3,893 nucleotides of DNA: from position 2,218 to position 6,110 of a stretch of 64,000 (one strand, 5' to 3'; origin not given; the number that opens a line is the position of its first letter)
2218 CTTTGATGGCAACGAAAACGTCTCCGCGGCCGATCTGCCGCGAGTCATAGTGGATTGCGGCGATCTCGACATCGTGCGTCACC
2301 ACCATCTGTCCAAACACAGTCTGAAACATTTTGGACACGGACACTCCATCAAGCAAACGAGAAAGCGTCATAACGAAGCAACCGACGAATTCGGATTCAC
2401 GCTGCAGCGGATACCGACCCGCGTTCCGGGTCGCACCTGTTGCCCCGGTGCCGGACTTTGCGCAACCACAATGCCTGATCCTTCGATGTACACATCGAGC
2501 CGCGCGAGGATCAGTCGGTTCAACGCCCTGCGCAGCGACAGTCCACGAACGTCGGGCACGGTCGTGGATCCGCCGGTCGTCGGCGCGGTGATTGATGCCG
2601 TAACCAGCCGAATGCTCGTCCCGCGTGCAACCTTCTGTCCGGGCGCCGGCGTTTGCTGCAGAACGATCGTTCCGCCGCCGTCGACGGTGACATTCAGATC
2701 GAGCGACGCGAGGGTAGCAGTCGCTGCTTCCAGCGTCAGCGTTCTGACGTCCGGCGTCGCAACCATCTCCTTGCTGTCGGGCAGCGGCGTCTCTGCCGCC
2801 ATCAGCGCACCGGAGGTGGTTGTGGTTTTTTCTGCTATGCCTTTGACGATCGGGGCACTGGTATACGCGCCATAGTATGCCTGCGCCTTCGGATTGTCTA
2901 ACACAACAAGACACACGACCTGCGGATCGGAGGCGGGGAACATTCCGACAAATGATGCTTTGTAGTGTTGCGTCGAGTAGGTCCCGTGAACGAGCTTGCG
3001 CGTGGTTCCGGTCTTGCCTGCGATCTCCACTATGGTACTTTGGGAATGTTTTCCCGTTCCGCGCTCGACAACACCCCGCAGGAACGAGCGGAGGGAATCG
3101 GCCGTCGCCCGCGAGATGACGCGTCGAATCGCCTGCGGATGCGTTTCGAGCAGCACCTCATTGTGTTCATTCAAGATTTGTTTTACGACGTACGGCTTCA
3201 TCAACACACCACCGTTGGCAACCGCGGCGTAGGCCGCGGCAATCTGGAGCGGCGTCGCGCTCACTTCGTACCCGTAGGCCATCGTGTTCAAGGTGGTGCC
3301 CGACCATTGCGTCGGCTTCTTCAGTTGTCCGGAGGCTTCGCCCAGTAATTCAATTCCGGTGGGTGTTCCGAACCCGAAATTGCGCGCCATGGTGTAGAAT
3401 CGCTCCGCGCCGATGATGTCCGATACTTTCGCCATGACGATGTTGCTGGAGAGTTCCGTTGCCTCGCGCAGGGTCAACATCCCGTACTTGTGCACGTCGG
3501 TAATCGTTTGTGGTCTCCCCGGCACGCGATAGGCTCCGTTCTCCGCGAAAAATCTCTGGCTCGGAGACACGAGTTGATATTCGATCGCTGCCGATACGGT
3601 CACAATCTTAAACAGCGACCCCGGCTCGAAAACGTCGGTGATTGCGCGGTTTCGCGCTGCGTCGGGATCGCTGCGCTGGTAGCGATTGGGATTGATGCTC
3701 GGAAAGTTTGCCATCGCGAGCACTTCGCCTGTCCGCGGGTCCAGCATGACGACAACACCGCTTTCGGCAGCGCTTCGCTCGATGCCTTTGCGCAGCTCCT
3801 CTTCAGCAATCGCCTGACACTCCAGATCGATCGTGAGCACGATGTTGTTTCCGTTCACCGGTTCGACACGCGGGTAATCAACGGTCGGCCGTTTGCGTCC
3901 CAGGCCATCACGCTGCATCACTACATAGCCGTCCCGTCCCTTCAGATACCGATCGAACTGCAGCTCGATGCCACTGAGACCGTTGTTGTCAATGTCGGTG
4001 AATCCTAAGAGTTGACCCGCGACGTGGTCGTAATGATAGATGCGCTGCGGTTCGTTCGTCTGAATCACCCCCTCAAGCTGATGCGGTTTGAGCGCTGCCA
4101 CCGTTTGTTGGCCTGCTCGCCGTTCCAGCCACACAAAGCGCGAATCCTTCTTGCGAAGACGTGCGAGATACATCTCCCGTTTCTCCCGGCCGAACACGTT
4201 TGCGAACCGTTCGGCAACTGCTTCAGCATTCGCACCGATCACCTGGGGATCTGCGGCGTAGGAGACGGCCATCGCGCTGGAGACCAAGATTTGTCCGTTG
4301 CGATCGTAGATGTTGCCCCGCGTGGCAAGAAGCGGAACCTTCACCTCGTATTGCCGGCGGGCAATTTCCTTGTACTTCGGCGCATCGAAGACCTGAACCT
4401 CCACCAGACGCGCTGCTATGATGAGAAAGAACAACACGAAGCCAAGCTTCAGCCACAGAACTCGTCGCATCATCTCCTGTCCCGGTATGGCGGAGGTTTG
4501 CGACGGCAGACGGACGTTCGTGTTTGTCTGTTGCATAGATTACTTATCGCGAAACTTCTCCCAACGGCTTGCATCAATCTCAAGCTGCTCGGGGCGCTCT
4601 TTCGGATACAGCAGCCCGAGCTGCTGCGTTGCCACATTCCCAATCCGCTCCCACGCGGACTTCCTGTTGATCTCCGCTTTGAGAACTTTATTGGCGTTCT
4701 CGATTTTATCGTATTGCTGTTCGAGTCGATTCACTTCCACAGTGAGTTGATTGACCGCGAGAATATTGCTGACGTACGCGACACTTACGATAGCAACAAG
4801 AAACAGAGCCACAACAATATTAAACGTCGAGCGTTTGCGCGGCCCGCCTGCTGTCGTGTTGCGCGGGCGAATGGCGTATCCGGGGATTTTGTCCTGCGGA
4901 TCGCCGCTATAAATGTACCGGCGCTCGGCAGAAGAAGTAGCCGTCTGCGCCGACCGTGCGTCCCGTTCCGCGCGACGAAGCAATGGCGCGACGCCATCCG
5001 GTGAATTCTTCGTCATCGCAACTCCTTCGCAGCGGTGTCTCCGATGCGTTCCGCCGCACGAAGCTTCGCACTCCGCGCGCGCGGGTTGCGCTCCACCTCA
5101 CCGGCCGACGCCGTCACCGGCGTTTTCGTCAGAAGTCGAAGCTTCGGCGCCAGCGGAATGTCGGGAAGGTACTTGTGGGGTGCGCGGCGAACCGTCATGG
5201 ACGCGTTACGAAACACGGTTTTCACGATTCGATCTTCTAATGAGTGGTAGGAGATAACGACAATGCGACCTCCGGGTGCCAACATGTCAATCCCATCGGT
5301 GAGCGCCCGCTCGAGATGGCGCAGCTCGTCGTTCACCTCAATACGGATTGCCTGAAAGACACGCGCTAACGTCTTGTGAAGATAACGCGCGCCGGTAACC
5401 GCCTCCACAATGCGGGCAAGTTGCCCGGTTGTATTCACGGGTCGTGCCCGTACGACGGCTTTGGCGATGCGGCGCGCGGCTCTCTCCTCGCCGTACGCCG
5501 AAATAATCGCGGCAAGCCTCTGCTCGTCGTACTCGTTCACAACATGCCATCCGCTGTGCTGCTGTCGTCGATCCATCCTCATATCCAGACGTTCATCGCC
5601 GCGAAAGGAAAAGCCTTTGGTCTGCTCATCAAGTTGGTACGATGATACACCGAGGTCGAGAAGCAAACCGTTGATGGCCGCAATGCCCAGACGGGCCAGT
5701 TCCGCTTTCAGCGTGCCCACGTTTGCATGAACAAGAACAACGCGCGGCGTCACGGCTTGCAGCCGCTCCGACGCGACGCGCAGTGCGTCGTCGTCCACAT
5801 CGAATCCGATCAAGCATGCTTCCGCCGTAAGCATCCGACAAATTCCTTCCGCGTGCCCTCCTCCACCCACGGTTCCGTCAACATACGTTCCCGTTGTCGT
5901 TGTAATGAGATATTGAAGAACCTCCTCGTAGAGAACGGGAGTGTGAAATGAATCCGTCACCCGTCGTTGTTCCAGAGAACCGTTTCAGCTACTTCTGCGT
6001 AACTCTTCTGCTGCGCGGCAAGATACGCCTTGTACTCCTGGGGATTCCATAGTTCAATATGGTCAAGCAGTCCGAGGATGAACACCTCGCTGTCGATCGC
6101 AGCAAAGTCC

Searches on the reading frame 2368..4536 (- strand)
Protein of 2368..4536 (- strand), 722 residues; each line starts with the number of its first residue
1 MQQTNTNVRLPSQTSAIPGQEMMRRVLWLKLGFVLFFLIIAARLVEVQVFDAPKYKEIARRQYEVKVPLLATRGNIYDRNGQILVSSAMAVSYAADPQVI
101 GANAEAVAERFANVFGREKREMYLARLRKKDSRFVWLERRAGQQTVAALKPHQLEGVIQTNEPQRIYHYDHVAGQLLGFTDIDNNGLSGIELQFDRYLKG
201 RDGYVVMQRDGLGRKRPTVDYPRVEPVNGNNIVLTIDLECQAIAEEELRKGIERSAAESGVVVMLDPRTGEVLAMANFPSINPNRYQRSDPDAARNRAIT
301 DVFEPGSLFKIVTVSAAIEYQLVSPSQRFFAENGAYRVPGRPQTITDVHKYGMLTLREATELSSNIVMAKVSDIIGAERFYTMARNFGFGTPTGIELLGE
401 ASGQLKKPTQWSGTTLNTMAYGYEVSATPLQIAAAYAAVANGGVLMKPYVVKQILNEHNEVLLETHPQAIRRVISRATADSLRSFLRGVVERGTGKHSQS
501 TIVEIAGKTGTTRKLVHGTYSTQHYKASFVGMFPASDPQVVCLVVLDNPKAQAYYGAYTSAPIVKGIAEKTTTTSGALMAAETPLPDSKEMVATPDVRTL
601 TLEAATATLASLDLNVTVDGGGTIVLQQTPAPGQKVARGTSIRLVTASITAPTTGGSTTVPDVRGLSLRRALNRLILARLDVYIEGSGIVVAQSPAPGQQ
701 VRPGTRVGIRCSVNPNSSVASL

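Call 69: search_protein_families(library=pfam, proteins=[window:2368-4536:-], max_evalue=0.0001)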
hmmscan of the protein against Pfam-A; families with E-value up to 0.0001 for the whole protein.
window:2368-4536:- (722 aa): 3 families
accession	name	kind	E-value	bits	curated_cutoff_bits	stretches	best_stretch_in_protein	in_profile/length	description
PF00905.27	Transpeptidase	-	3e-76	257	22.1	1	260-568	1-298/299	Penicillin binding protein transpeptidase domain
PF03793.24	PASTA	-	9.4e-24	83.6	23.2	2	659-709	2-60/64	PASTA domain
PF03717.20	PBP_dimer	-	1.7e-18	68.1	24.4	1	71-216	4-176/180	Penicillin-binding Protein dimerisation domain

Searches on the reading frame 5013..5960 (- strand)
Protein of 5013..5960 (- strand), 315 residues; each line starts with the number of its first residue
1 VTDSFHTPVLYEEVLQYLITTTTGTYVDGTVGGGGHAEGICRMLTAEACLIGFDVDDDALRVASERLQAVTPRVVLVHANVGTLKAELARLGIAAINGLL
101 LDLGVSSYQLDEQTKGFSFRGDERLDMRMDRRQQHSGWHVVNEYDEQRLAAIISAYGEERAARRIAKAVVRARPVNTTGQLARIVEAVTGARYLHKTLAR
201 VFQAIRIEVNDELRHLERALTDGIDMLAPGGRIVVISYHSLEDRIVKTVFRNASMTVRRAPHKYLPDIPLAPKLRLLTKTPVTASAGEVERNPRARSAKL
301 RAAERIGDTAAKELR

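Call 69: search_protein_families(library=pfam, proteins=[window:5013-5960:-], max_evalue=0.0001)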
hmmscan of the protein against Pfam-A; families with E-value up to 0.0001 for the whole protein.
window:5013-5960:- (315 aa): 1 family
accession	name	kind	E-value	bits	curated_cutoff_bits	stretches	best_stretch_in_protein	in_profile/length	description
PF01795.25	Methyltransf_5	-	6.7e-98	328.4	27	1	4-306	2-309/309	MraW methylase family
